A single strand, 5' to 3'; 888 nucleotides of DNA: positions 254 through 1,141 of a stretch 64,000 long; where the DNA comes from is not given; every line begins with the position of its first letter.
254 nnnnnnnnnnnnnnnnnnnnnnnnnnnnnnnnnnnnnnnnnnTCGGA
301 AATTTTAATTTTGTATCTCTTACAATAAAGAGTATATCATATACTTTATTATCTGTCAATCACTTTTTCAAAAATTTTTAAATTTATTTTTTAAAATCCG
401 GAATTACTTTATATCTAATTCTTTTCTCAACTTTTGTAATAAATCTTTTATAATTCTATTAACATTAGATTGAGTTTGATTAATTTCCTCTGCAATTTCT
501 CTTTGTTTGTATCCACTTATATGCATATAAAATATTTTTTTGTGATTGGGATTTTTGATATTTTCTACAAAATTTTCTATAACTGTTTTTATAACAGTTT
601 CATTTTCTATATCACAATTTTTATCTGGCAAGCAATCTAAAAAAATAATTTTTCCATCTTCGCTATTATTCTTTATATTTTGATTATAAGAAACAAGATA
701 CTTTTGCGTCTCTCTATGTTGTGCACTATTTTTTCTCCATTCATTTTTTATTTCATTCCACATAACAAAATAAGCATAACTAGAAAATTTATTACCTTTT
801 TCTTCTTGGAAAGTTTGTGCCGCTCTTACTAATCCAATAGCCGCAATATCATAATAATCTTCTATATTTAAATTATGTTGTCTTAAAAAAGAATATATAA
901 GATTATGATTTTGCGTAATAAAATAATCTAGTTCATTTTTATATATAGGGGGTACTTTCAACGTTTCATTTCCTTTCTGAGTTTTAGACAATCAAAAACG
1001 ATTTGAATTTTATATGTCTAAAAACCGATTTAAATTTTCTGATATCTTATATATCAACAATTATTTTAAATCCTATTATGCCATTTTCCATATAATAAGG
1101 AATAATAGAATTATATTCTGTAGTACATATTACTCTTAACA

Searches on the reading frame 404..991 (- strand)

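Call 71: search_protein_families(library=pfam, proteins=[window:404-991:-], max_evalue=0.01)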
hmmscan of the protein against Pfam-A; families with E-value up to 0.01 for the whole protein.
window:404-991:- (195 aa): 4 families
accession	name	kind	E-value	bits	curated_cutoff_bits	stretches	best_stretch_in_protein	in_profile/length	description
PF04542.20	Sigma70_r2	-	4.2e-13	49.3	24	1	25-89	2-69/71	Sigma-70 region 2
PF04545.22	Sigma70_r4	-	0.00027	20.8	24.1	1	150-190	9-50/50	Sigma-70, region 4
PF13412.12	HTH_24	-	0.00034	20.6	21.9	1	162-186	19-43/48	Winged helix-turn-helix DNA-binding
PF08281.18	Sigma70_r4_2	-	0.0014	18.7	25.7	1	151-185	16-51/54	Sigma-70, region 4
